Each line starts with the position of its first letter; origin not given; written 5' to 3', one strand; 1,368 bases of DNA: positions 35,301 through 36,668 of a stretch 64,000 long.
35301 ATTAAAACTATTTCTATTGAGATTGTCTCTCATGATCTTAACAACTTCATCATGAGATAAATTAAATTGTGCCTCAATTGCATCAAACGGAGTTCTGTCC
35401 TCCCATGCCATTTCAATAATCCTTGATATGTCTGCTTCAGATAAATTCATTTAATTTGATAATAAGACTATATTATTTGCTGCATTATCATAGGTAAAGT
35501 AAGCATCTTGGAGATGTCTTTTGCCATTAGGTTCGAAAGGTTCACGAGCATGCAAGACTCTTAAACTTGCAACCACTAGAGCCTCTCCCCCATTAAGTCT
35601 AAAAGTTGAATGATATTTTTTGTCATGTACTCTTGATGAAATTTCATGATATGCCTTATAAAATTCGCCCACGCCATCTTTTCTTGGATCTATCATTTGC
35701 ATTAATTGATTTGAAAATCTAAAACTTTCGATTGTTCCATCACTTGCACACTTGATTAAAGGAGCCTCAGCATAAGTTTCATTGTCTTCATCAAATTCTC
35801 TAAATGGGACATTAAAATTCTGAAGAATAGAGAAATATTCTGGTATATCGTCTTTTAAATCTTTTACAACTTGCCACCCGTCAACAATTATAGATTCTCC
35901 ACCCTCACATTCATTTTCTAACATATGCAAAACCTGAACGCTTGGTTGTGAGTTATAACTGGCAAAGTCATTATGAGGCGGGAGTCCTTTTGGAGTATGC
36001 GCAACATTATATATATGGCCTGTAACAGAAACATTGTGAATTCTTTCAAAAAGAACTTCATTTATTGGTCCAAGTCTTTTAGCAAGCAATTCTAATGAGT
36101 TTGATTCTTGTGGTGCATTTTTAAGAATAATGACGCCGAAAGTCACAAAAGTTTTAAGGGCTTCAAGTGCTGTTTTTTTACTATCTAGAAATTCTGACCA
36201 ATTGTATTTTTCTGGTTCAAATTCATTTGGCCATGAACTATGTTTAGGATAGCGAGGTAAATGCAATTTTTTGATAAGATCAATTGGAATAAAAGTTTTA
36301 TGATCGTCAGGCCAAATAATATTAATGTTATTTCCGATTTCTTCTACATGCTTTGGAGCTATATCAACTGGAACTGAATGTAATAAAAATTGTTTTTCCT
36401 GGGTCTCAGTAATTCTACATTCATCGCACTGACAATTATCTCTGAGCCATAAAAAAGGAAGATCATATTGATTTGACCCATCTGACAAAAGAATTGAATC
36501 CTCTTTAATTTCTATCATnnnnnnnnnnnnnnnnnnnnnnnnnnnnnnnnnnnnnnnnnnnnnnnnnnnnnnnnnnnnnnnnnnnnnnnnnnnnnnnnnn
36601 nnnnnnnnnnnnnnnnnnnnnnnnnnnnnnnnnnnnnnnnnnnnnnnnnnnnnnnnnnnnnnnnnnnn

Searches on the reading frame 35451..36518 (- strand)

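Call 36: search_protein_families(library=ncbifam, max_evalue=1e-10, proteins=[window:35451-36518:-])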
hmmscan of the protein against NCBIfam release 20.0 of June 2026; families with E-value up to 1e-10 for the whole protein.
window:35451-36518:- (355 aa): 3 families
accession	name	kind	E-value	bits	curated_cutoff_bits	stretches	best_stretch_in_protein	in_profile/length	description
TIGR02409.1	carnitine_bodg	equivalog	5.9e-66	223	414.75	1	17-353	11-364/366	gamma-butyrobetaine dioxygenase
NF049936.1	TriMthamethphnDioxTmpA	equivalog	3.4e-63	213.7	400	1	14-351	8-359/366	2-trimethylaminoethylphosphonate dioxygenase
TIGR02410.1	carnitine_TMLD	equivalog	2.5e-46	158.9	268.3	1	21-350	3-357/362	trimethyllysine dioxygenase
